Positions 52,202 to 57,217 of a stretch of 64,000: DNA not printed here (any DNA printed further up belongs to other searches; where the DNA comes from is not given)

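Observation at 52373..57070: Four enzymatic modules of a polysaccharide pathway fused in one about 1570-aa polypeptide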

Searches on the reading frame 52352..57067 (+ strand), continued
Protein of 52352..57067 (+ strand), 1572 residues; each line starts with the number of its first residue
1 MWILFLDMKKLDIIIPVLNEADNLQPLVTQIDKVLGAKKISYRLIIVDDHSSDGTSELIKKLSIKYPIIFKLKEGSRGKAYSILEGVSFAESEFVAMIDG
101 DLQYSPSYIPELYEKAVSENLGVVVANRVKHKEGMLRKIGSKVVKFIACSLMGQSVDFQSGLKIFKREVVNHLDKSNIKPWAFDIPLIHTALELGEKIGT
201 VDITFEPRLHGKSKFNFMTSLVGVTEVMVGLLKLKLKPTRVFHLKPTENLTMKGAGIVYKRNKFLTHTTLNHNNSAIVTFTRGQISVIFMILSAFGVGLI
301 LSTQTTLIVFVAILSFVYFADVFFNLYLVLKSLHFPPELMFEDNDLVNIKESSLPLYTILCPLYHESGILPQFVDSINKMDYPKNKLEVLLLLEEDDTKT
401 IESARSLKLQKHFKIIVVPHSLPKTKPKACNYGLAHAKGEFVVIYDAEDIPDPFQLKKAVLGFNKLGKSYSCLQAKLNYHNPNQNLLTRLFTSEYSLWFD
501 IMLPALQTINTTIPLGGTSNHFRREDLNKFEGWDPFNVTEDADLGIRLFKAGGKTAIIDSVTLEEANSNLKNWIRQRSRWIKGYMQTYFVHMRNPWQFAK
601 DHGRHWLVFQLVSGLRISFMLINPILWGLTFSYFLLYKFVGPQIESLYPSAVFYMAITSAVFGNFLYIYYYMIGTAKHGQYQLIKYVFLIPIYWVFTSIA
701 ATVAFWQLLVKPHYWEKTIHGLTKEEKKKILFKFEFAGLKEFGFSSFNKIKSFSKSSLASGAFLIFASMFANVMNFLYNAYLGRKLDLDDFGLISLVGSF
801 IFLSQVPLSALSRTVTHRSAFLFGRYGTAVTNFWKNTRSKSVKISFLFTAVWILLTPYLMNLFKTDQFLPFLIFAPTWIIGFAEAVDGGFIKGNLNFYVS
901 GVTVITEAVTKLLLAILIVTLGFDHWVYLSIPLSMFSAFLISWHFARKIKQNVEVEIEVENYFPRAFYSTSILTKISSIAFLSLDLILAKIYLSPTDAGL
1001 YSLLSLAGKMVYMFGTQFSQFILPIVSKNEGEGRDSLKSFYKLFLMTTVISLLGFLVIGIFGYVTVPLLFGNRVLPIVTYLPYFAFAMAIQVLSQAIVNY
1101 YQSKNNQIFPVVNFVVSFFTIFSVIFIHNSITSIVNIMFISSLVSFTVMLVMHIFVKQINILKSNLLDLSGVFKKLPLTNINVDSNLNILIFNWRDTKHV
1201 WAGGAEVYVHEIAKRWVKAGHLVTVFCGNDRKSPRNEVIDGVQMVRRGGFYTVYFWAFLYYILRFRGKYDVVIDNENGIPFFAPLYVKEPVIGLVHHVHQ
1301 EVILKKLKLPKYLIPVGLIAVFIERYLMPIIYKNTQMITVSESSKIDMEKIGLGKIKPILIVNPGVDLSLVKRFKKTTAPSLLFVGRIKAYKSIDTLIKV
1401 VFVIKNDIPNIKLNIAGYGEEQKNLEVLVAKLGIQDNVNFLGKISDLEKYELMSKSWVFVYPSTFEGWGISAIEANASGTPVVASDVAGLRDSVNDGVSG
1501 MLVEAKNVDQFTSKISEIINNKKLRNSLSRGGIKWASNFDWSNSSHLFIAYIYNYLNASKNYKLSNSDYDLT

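Call 8: find_homologous_proteins(query=window:52352-57067:+, max_evalue=0.00001)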
Query window:52352-57067:+ (1572 aa): 1296 proteins with E <= 0.00001 among 8000 candidates; the best 120 are listed.
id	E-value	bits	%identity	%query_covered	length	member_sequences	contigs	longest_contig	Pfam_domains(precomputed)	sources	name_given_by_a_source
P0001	0.0e+0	3527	100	100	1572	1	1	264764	PF13632.13,PF13506.14,PF13641.13,PF00534.27,PF13579.13,PF13439.13,PF00535.33,PF20706.4,PF13692.13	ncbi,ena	-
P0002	0.0e+0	2538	70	100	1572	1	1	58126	PF13632.13,PF10111.15,PF13506.14,PF13641.13,PF00534.27,PF13579.13,PF13439.13,PF00535.33,PF20706.4,PF13692.13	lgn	-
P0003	0.0e+0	2475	68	100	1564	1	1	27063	PF13632.13,PF10111.15,PF13506.14,PF13641.13,PF00534.27,PF13579.13,PF13524.13,PF13439.13,PF00535.33,PF20706.4,PF13692.13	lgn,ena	-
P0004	0.0e+0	2438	68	99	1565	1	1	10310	PF13632.13,PF10111.15,PF13641.13,PF00534.27,PF13579.13,PF13439.13,PF00535.33,PF20706.4,PF13692.13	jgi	jgi:cellulose synthase/poly-beta-1,6-N-acetylglucosamine synthase-like glycosyltransferase/glycosylt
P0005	0.0e+0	2422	67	99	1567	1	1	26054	PF13632.13,PF10111.15,PF13641.13,PF00534.27,PF13579.13,PF13439.13,PF13440.12,PF00535.33,PF20706.4,PF13692.13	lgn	-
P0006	0.0e+0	2396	67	99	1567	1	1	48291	PF13632.13,PF10111.15,PF13641.13,PF00534.27,PF13579.13,PF13439.13,PF13440.12,PF00535.33,PF20706.4,PF13692.13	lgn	-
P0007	0.0e+0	2379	67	98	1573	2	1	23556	PF13632.13,PF13506.14,PF13641.13,PF00534.27,PF13579.13,PF13439.13,PF00535.33,PF20706.4,PF13692.13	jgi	jgi:cellulose synthase/poly-beta-1,6-N-acetylglucosamine synthase-like glycosyltransferase/glycosylt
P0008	0.0e+0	2369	67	98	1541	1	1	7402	PF13632.13,PF10111.15,PF13506.14,PF13641.13,PF00534.27,PF13579.13,PF13524.13,PF13439.13,PF00535.33,PF20706.4,PF13692.13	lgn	-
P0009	0.0e+0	2315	64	99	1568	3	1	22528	PF13632.13,PF10111.15,PF13641.13,PF00534.27,PF13579.13,PF13439.13,PF00535.33,PF20706.4,PF13692.13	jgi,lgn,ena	-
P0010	0.0e+0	2255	62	99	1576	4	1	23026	PF13632.13,PF10111.15,PF13506.14,PF13641.13,PF00534.27,PF13579.13,PF13439.13,PF00535.33,PF20706.4,PF13692.13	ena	-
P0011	0.0e+0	2253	62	99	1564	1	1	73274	PF13632.13,PF13641.13,PF00534.27,PF13579.13,PF13524.13,PF13439.13,PF00535.33,PF20706.4,PF13692.13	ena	-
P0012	0.0e+0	2253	63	98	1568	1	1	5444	PF13632.13,PF10111.15,PF13506.14,PF13641.13,PF00534.27,PF13579.13,PF13439.13,PF00535.33,PF20706.4,PF13692.13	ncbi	-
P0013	0.0e+0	2249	63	99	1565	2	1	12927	PF13632.13,PF10111.15,PF13641.13,PF00534.27,PF13579.13,PF13439.13,PF00535.33,PF20706.4,PF13692.13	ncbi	-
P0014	0.0e+0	2200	62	99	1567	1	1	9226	PF13632.13,PF10111.15,PF13506.14,PF13641.13,PF00534.27,PF13579.13,PF13439.13,PF00535.33,PF20706.4,PF13692.13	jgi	jgi:cellulose synthase/poly-beta-1,6-N-acetylglucosamine synthase-like glycosyltransferase/glycosylt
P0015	0.0e+0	2055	59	98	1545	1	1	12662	PF01943.23,PF10111.15,PF13506.14,PF13579.13,PF13524.13,PF13439.13,PF00535.33,PF13692.13,PF13632.13,PF13641.13,PF00534.27,PF20706.4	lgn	-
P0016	0.0e+0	1973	56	98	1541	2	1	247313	PF13632.13,PF13506.14,PF13641.13,PF00534.27,PF13579.13,PF13439.13,PF00535.33,PF20706.4,PF13692.13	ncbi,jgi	jgi:cellulose synthase/poly-beta-1,6-N-acetylglucosamine synthase-like glycosyltransferase/glycosylt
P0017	0.0e+0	1954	57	98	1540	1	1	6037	PF13632.13,PF10111.15,PF13506.14,PF13641.13,PF00534.27,PF13579.13,PF13439.13,PF00535.33,PF20706.4,PF13692.13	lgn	-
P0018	0.0e+0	1907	54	98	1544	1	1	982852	PF13632.13,PF13506.14,PF13641.13,PF00534.27,PF13579.13,PF13524.13,PF13439.13,PF00535.33,PF20706.4,PF13692.13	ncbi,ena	-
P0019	0.0e+0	1887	54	98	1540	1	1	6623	PF13632.13,PF13506.14,PF13641.13,PF00534.27,PF13579.13,PF13524.13,PF13439.13,PF00535.33,PF20706.4,PF13692.13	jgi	jgi:cellulose synthase/poly-beta-1,6-N-acetylglucosamine synthase-like glycosyltransferase/glycosylt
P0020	0.0e+0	1879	54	98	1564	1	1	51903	PF13632.13,PF10111.15,PF13506.14,PF13641.13,PF00534.27,PF13579.13,PF13524.13,PF13439.13,PF00535.33,PF20706.4,PF13692.13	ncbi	-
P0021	0.0e+0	1873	54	98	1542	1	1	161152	PF13632.13,PF13506.14,PF13641.13,PF00534.27,PF13579.13,PF13524.13,PF13439.13,PF00535.33,PF20706.4,PF13692.13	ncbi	-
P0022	0.0e+0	1853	54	98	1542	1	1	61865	PF13632.13,PF13506.14,PF13641.13,PF00534.27,PF13579.13,PF13524.13,PF13439.13,PF00535.33,PF20706.4,PF13692.13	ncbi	-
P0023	0.0e+0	1838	53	98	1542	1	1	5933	PF13632.13,PF10111.15,PF13506.14,PF13641.13,PF00534.27,PF13579.13,PF13524.13,PF13439.13,PF00535.33,PF20706.4,PF13692.13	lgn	-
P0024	0.0e+0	1834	54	98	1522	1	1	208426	PF13632.13,PF13506.14,PF13641.13,PF00534.27,PF13579.13,PF13524.13,PF13439.13,PF00535.33,PF20706.4,PF13692.13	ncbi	-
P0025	0.0e+0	1824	54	98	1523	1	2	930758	PF13632.13,PF13506.14,PF13641.13,PF00534.27,PF13579.13,PF13524.13,PF13439.13,PF00535.33,PF20706.4,PF13692.13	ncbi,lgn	-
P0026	0.0e+0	1822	55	98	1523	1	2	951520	PF13632.13,PF13506.14,PF13641.13,PF00534.27,PF13579.13,PF13524.13,PF13439.13,PF00535.33,PF20706.4,PF13692.13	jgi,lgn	jgi:glycosyltransferase involved in cell wall biosynthesis/cellulose synthase/poly-beta-1,6-N-acetyl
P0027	0.0e+0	1813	52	98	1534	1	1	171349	PF13632.13,PF13506.14,PF13641.13,PF00534.27,PF13579.13,PF13524.13,PF13439.13,PF00535.33,PF20706.4,PF13692.13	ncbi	-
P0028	0.0e+0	1811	53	98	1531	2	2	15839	PF13632.13,PF13641.13,PF00534.27,PF13579.13,PF13524.13,PF13439.13,PF00535.33,PF20706.4,PF13692.13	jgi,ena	-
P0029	0.0e+0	1803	53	98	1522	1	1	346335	PF13632.13,PF13506.14,PF13641.13,PF00534.27,PF13579.13,PF13524.13,PF13439.13,PF00535.33,PF20706.4,PF13692.13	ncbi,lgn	-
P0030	0.0e+0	1800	53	99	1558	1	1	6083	PF13632.13,PF10111.15,PF13506.14,PF13641.13,PF00534.27,PF13579.13,PF13439.13,PF00535.33,PF20706.4,PF13692.13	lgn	-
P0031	0.0e+0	1795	51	99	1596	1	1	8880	PF13632.13,PF13641.13,PF00534.27,PF13579.13,PF13439.13,PF00535.33,PF20706.4,PF13692.13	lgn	-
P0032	0.0e+0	1783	52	98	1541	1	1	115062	PF13632.13,PF10111.15,PF13506.14,PF13641.13,PF00534.27,PF13579.13,PF13439.13,PF00535.33,PF20706.4,PF13692.13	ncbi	-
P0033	0.0e+0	1779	51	99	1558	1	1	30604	PF13632.13,PF13641.13,PF00534.27,PF13524.13,PF13439.13,PF00535.33,PF20706.4,PF13692.13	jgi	jgi:glycosyltransferase XagB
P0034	0.0e+0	1769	51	98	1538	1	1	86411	PF13632.13,PF10111.15,PF13506.14,PF13641.13,PF00534.27,PF13579.13,PF13524.13,PF13439.13,PF00535.33,PF20706.4,PF13692.13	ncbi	-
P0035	0.0e+0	1767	51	99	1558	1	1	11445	PF13632.13,PF13641.13,PF00534.27,PF13579.13,PF13439.13,PF00535.33,PF20706.4,PF13692.13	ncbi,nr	ncbi:glycosyltransferase [Candidatus Microgenomates bacterium]|nr:glycosyltransferase [Candidatus Mi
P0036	0.0e+0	1767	51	98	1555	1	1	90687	PF13632.13,PF13641.13,PF00534.27,PF13439.13,PF00535.33,PF20706.4,PF13692.13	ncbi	-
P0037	0.0e+0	1766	51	99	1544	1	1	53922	PF13632.13,PF13641.13,PF00534.27,PF13579.13,PF13524.13,PF13439.13,PF00535.33,PF20706.4,PF13692.13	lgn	-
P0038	0.0e+0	1765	51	99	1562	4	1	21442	PF13632.13,PF01943.23,PF13506.14,PF13641.13,PF00534.27,PF13579.13,PF13439.13,PF00535.33,PF20706.4,PF13692.13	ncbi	-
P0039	0.0e+0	1765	51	98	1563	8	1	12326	PF13632.13,PF01943.23,PF13506.14,PF13641.13,PF00534.27,PF13579.13,PF13439.13,PF00535.33,PF20706.4,PF13692.13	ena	-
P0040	0.0e+0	1761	51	98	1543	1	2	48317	PF13632.13,PF10111.15,PF13506.14,PF13641.13,PF00534.27,PF13579.13,PF13524.13,PF13439.13,PF00535.33,PF20706.4,PF13692.13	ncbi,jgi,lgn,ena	-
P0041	0.0e+0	1759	52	98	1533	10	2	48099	PF13632.13,PF01943.23,PF10111.15,PF13641.13,PF00534.27,PF13579.13,PF13524.13,PF13439.13,PF00535.33,PF20706.4,PF13692.13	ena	-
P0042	0.0e+0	1751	51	99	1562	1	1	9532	PF13632.13,PF10111.15,PF13641.13,PF00534.27,PF13579.13,PF13439.13,PF00535.33,PF20706.4,PF13692.13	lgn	-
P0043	0.0e+0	1750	51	98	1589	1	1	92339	PF13632.13,PF01943.23,PF13506.14,PF13641.13,PF00534.27,PF13439.13,PF00535.33,PF20706.4,PF13692.13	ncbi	-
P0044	0.0e+0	1749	51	98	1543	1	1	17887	PF13632.13,PF10111.15,PF13506.14,PF13641.13,PF00534.27,PF13579.13,PF13439.13,PF00535.33,PF20706.4,PF13692.13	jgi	jgi:cellulose synthase/poly-beta-1,6-N-acetylglucosamine synthase-like glycosyltransferase/glycosylt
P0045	0.0e+0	1746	51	98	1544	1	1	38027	PF13632.13,PF13641.13,PF00534.27,PF13579.13,PF13524.13,PF13439.13,PF00535.33,PF20706.4,PF13692.13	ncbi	ncbi:glycosyltransferase [Patescibacteria group bacterium]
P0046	0.0e+0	1746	51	98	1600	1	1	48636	PF13632.13,PF13506.14,PF13641.13,PF00534.27,PF13579.13,PF13524.13,PF13439.13,PF00535.33,PF20706.4,PF13692.13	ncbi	-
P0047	0.0e+0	1744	51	98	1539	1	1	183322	PF13632.13,PF13506.14,PF13641.13,PF00534.27,PF13579.13,PF13524.13,PF13439.13,PF00535.33,PF20706.4,PF13692.13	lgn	-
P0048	0.0e+0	1742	51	98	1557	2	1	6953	PF13632.13,PF01943.23,PF13641.13,PF00534.27,PF13579.13,PF13439.13,PF00535.33,PF20706.4,PF13692.13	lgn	-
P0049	0.0e+0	1740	50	98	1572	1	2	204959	PF13632.13,PF10111.15,PF13506.14,PF13641.13,PF00534.27,PF13579.13,PF13439.13,PF00535.33,PF20706.4,PF13692.13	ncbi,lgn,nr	ncbi:glycosyltransferase [Candidatus Gottesmanbacteria bacterium]|nr:glycosyltransferase [Candidatus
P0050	0.0e+0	1739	50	99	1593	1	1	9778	PF13632.13,PF10111.15,PF13506.14,PF13641.13,PF00534.27,PF13579.13,PF13439.13,PF00535.33,PF20706.4,PF13692.13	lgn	-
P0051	0.0e+0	1738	51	99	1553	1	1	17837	PF13632.13,PF10111.15,PF13506.14,PF13641.13,PF00534.27,PF13579.13,PF13524.13,PF13439.13,PF00535.33,PF20706.4,PF13692.13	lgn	-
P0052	0.0e+0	1737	50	98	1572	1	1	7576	PF13632.13,PF01943.23,PF13641.13,PF00534.27,PF13579.13,PF13524.13,PF13439.13,PF00535.33,PF20706.4,PF13692.13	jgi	-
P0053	0.0e+0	1734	51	98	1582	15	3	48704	PF13632.13,PF10111.15,PF13641.13,PF00534.27,PF13439.13,PF00535.33,PF20706.4,PF13692.13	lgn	-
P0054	0.0e+0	1733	50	97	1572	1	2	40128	PF13632.13,PF10111.15,PF13506.14,PF13641.13,PF00534.27,PF13579.13,PF13439.13,PF00535.33,PF20706.4,PF13692.13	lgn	-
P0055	0.0e+0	1732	51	98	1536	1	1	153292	PF13632.13,PF10111.15,PF13506.14,PF13641.13,PF00534.27,PF13579.13,PF13439.13,PF00535.33,PF20706.4,PF13692.13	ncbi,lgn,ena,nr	ncbi:glycosyltransferase [Candidatus Beckwithbacteria bacterium]|nr:glycosyltransferase [Candidatus 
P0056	0.0e+0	1731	50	98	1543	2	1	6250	PF13632.13,PF13506.14,PF13641.13,PF00534.27,PF13579.13,PF13439.13,PF00535.33,PF20706.4,PF13692.13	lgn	-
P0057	0.0e+0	1729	50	99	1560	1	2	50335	PF13632.13,PF01943.23,PF13641.13,PF00534.27,PF13579.13,PF13524.13,PF13439.13,PF00535.33,PF20706.4,PF13692.13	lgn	-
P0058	0.0e+0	1727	50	98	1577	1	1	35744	PF13632.13,PF01943.23,PF13506.14,PF13641.13,PF00534.27,PF13439.13,PF00535.33,PF20706.4,PF13692.13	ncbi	-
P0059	0.0e+0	1726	51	98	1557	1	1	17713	PF13632.13,PF01943.23,PF10111.15,PF13506.14,PF13641.13,PF00534.27,PF13579.13,PF13439.13,PF00535.33,PF20706.4,PF13692.13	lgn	-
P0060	0.0e+0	1724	52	99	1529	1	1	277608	PF13632.13,PF10111.15,PF13506.14,PF13641.13,PF00534.27,PF13579.13,PF13439.13,PF00535.33,PF20706.4,PF13692.13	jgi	jgi:cellulose synthase/poly-beta-1,6-N-acetylglucosamine synthase-like glycosyltransferase/glycosylt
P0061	0.0e+0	1723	50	99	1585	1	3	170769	PF13632.13,PF13641.13,PF00534.27,PF13579.13,PF13439.13,PF00535.33,PF20706.4,PF13692.13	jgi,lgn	jgi:glycosyltransferase involved in cell wall biosynthesis/cellulose synthase/poly-beta-1,6-N-acetyl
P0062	0.0e+0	1722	50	98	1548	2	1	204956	PF13632.13,PF10111.15,PF13641.13,PF00534.27,PF13439.13,PF00535.33,PF20706.4,PF13692.13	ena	-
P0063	0.0e+0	1721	51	98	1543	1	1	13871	PF13632.13,PF10111.15,PF13506.14,PF13641.13,PF00534.27,PF13579.13,PF13439.13,PF00535.33,PF20706.4,PF13692.13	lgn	-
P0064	0.0e+0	1720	52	98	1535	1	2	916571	PF13632.13,PF13506.14,PF13641.13,PF00534.27,PF13579.13,PF13439.13,PF00535.33,PF20706.4,PF13692.13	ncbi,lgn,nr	ncbi:glycosyltransferase [Candidatus Woesebacteria bacterium]|nr:glycosyltransferase [Candidatus Woe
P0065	0.0e+0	1719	49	100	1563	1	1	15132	PF13632.13,PF13641.13,PF00534.27,PF13579.13,PF13524.13,PF13439.13,PF00535.33,PF20706.4,PF13692.13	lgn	-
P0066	0.0e+0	1717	50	98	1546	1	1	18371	PF13632.13,PF10111.15,PF13506.14,PF13641.13,PF00534.27,PF13579.13,PF13524.13,PF13439.13,PF00535.33,PF20706.4,PF13692.13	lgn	-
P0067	0.0e+0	1715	51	98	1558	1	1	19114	PF13632.13,PF10111.15,PF13506.14,PF13641.13,PF00534.27,PF13579.13,PF13439.13,PF00535.33,PF20706.4,PF13692.13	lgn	-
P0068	0.0e+0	1715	51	98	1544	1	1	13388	PF13632.13,PF01943.23,PF13506.14,PF13641.13,PF00534.27,PF13579.13,PF13524.13,PF13439.13,PF00535.33,PF20706.4,PF13692.13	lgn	-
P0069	0.0e+0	1715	50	98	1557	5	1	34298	PF13632.13,PF10111.15,PF13641.13,PF00534.27,PF13579.13,PF13439.13,PF00535.33,PF20706.4,PF13692.13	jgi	-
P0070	0.0e+0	1713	50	98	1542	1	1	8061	PF13632.13,PF13641.13,PF00534.27,PF13579.13,PF13524.13,PF13439.13,PF00535.33,PF20706.4,PF13692.13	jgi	jgi:glycosyltransferase involved in cell wall biosynthesis/cellulose synthase/poly-beta-1,6-N-acetyl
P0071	0.0e+0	1713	50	99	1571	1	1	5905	PF13632.13,PF10111.15,PF13506.14,PF13641.13,PF00534.27,PF13579.13,PF13439.13,PF00535.33,PF20706.4,PF13692.13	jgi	-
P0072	0.0e+0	1712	51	98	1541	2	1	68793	PF13632.13,PF13641.13,PF00534.27,PF13579.13,PF13524.13,PF13439.13,PF00535.33,PF20706.4,PF13692.13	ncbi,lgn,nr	ncbi:glycosyltransferase [Candidatus Woesebacteria bacterium]|nr:glycosyltransferase [Candidatus Woe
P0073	0.0e+0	1711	50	98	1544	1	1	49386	PF13632.13,PF10111.15,PF13506.14,PF13641.13,PF00534.27,PF13579.13,PF13524.13,PF13439.13,PF00535.33,PF20706.4,PF13692.13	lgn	-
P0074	0.0e+0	1709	50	98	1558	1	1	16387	PF13632.13,PF01943.23,PF13641.13,PF00534.27,PF13579.13,PF13439.13,PF00535.33,PF20706.4,PF13692.13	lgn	-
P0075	0.0e+0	1708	51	98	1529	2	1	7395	PF13632.13,PF01943.23,PF10111.15,PF13506.14,PF13641.13,PF00534.27,PF13579.13,PF13439.13,PF00535.33,PF20706.4,PF13692.13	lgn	-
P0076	0.0e+0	1707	50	98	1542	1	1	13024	PF13632.13,PF10111.15,PF13506.14,PF13641.13,PF00534.27,PF13579.13,PF13524.13,PF13439.13,PF00535.33,PF20706.4,PF13692.13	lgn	-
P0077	0.0e+0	1707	50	99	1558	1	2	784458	PF13632.13,PF13506.14,PF13641.13,PF00534.27,PF13579.13,PF13439.13,PF00535.33,PF20706.4,PF13692.13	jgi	jgi:cellulose synthase/poly-beta-1,6-N-acetylglucosamine synthase-like glycosyltransferase/glycosylt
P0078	0.0e+0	1707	49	99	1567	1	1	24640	PF13632.13,PF10111.15,PF13641.13,PF00534.27,PF13579.13,PF13439.13,PF00535.33,PF20706.4,PF13692.13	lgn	-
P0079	0.0e+0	1705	51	98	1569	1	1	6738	PF13632.13,PF10111.15,PF13506.14,PF13641.13,PF00534.27,PF13579.13,PF13439.13,PF00535.33,PF20706.4,PF13692.13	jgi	-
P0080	0.0e+0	1705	50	98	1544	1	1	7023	PF13632.13,PF10111.15,PF13641.13,PF00534.27,PF13579.13,PF13439.13,PF00535.33,PF20706.4,PF13692.13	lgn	-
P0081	0.0e+0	1704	49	98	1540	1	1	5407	PF13632.13,PF10111.15,PF13641.13,PF00534.27,PF13579.13,PF13524.13,PF13439.13,PF00535.33,PF20706.4,PF13692.13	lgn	-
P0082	0.0e+0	1703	49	99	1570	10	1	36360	PF13632.13,PF13506.14,PF13641.13,PF00534.27,PF13579.13,PF13439.13,PF00535.33,PF20706.4,PF13692.13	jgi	-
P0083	0.0e+0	1702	51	98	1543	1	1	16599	PF13632.13,PF13506.14,PF13641.13,PF00534.27,PF13579.13,PF13439.13,PF00535.33,PF20706.4,PF13692.13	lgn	-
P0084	0.0e+0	1700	50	99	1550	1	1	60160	PF13632.13,PF13506.14,PF13641.13,PF00534.27,PF13579.13,PF13439.13,PF00535.33,PF20706.4,PF13692.13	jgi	jgi:glycosyltransferase XagB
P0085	0.0e+0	1700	51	98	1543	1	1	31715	PF13632.13,PF13506.14,PF13641.13,PF00534.27,PF13579.13,PF13439.13,PF00535.33,PF20706.4,PF13692.13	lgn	-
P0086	0.0e+0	1700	49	99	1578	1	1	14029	PF13632.13,PF10111.15,PF13506.14,PF13641.13,PF00534.27,PF13439.13,PF00535.33,PF20706.4,PF13692.13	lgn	-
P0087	0.0e+0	1700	49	98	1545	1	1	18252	PF13632.13,PF13506.14,PF13641.13,PF00534.27,PF13579.13,PF13439.13,PF00535.33,PF20706.4,PF13692.13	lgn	-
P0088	0.0e+0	1699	50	98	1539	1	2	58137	PF13632.13,PF10111.15,PF13506.14,PF13641.13,PF00534.27,PF13579.13,PF13439.13,PF00535.33,PF20706.4,PF13692.13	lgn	-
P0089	0.0e+0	1699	50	98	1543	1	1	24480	PF13632.13,PF10111.15,PF13641.13,PF00534.27,PF13579.13,PF13524.13,PF13439.13,PF00535.33,PF20706.4,PF13692.13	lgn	-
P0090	0.0e+0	1699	51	98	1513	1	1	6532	PF13632.13,PF13506.14,PF13641.13,PF00534.27,PF13579.13,PF13439.13,PF00535.33,PF20706.4,PF13692.13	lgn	-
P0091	0.0e+0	1698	51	98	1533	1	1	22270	PF13632.13,PF10111.15,PF13506.14,PF13641.13,PF00534.27,PF13579.13,PF13439.13,PF13440.12,PF00535.33,PF20706.4,PF13692.13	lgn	-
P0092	0.0e+0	1698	50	99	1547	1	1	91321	PF13632.13,PF13506.14,PF13641.13,PF00534.27,PF13579.13,PF13439.13,PF00535.33,PF20706.4,PF13692.13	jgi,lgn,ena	-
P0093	0.0e+0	1698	51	99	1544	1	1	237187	PF13632.13,PF13641.13,PF00534.27,PF13579.13,PF13439.13,PF00535.33,PF20706.4,PF13692.13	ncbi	-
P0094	0.0e+0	1696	51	99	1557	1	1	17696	PF13632.13,PF13641.13,PF00534.27,PF13579.13,PF13439.13,PF00535.33,PF20706.4,PF13692.13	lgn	-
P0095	0.0e+0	1695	51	98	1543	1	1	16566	PF13632.13,PF13641.13,PF00534.27,PF13439.13,PF00535.33,PF20706.4,PF13692.13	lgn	-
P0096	0.0e+0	1695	48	99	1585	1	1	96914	PF13632.13,PF01943.23,PF10111.15,PF13641.13,PF00534.27,PF13579.13,PF13524.13,PF13439.13,PF00535.33,PF20706.4,PF13692.13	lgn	-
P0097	0.0e+0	1695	49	98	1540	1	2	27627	PF13632.13,PF13641.13,PF00534.27,PF13579.13,PF13524.13,PF13439.13,PF00535.33,PF20706.4,PF13692.13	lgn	-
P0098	0.0e+0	1694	50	99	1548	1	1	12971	PF13632.13,PF10111.15,PF13506.14,PF13641.13,PF00534.27,PF13439.13,PF00535.33,PF20706.4,PF13692.13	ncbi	-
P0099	0.0e+0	1694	49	99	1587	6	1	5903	PF13632.13,PF01943.23,PF13506.14,PF13641.13,PF00534.27,PF13579.13,PF13439.13,PF00535.33,PF20706.4,PF13692.13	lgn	-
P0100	0.0e+0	1693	50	98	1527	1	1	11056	PF13632.13,PF13506.14,PF13641.13,PF00534.27,PF13579.13,PF13524.13,PF13439.13,PF00535.33,PF20706.4,PF13692.13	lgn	-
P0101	0.0e+0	1692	50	97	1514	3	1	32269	PF13632.13,PF10111.15,PF13506.14,PF13641.13,PF00534.27,PF13579.13,PF13524.13,PF13439.13,PF00535.33,PF20706.4,PF13692.13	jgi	-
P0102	0.0e+0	1692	50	98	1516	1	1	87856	PF13632.13,PF10111.15,PF13641.13,PF00534.27,PF13579.13,PF13439.13,PF00535.33,PF20706.4,PF13692.13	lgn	-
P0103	0.0e+0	1690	49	98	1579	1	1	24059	PF13632.13,PF10111.15,PF13641.13,PF00534.27,PF13439.13,PF00535.33,PF20706.4,PF13692.13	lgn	-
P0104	0.0e+0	1690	49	99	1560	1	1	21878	PF13632.13,PF10111.15,PF13506.14,PF13641.13,PF00534.27,PF13579.13,PF13439.13,PF00535.33,PF20706.4,PF13692.13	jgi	-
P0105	0.0e+0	1689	50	98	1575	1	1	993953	PF13632.13,PF13641.13,PF00534.27,PF13579.13,PF13439.13,PF00535.33,PF20706.4,PF13692.13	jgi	jgi:glycosyltransferase XagB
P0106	0.0e+0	1688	49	98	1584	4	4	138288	PF13632.13,PF13506.14,PF13641.13,PF00534.27,PF13579.13,PF13439.13,PF00535.33,PF20706.4,PF13692.13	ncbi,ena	-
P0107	0.0e+0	1688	49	98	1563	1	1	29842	PF13632.13,PF13506.14,PF13641.13,PF00534.27,PF13579.13,PF13439.13,PF00535.33,PF20706.4,PF13692.13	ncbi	-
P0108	0.0e+0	1687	49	99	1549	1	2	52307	PF13632.13,PF01943.23,PF10111.15,PF13641.13,PF00534.27,PF13579.13,PF13439.13,PF13440.12,PF00535.33,PF20706.4,PF13692.13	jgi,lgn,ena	-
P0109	0.0e+0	1687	50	98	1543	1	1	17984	PF13632.13,PF10111.15,PF13506.14,PF13641.13,PF00534.27,PF13579.13,PF13439.13,PF00535.33,PF20706.4,PF13692.13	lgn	-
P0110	0.0e+0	1687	50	98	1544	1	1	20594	PF13632.13,PF13506.14,PF13641.13,PF00534.27,PF13579.13,PF13439.13,PF00535.33,PF20706.4,PF13692.13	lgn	-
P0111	0.0e+0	1687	50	98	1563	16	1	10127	PF13632.13,PF13506.14,PF13641.13,PF00534.27,PF13579.13,PF13524.13,PF13439.13,PF00535.33,PF20706.4,PF13692.13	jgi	-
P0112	0.0e+0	1686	50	98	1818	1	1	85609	PF13632.13,PF13506.14,PF13641.13,PF00534.27,PF13579.13,PF13524.13,PF13439.13,PF00535.33,PF20706.4,PF13692.13,PF01636.30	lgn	-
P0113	0.0e+0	1685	50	98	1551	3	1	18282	PF13632.13,PF10111.15,PF13641.13,PF00534.27,PF13439.13,PF00535.33,PF20706.4,PF13692.13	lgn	-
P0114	0.0e+0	1684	49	99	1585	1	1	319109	PF13632.13,PF01943.23,PF10111.15,PF13641.13,PF00534.27,PF13579.13,PF13439.13,PF00535.33,PF20706.4,PF13692.13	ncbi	-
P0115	0.0e+0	1681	50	99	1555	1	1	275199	PF13632.13,PF01943.23,PF10111.15,PF13506.14,PF13641.13,PF00534.27,PF13579.13,PF13439.13,PF00535.33,PF20706.4,PF13692.13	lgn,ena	-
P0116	0.0e+0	1681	50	98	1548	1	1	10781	PF13632.13,PF13506.14,PF13641.13,PF00534.27,PF13579.13,PF13524.13,PF13439.13,PF00535.33,PF20706.4,PF13692.13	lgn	-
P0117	0.0e+0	1681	49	98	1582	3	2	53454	PF13632.13,PF01943.23,PF13641.13,PF00534.27,PF13579.13,PF13524.13,PF13439.13,PF00535.33,PF20706.4,PF13692.13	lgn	-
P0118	0.0e+0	1681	50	98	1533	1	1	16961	PF13632.13,PF13506.14,PF13641.13,PF00534.27,PF13579.13,PF13524.13,PF13439.13,PF00535.33,PF20706.4,PF13692.13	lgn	-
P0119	0.0e+0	1678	50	99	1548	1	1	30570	PF13632.13,PF13506.14,PF13641.13,PF00534.27,PF13579.13,PF13439.13,PF00535.33,PF20706.4,PF13692.13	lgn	-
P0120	0.0e+0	1676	50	98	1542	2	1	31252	PF13632.13,PF13506.14,PF13641.13,PF00534.27,PF13579.13,PF13524.13,PF13439.13,PF00535.33,PF20706.4,PF13692.13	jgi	jgi:cellulose synthase/poly-beta-1,6-N-acetylglucosamine synthase-like glycosyltransferase/glycosylt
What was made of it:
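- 52352..57070 (+): Whole fused gene: 1572 aa from the first ATG. The conserved start is probably Met8 at 52373. Call 8 finds 120 full-length homologues.
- On MOP superfamily, PST/Wzx family flippases: Several full-length homologues carry a precomputed PF01943 hit (call 8).
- At least 120 full-length homologues at 48-70% identity from many independent assemblies (call 8). At least 120 uninterrupted full-length homologues at 48-70% identity from independent samples and assemblers (call 8).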
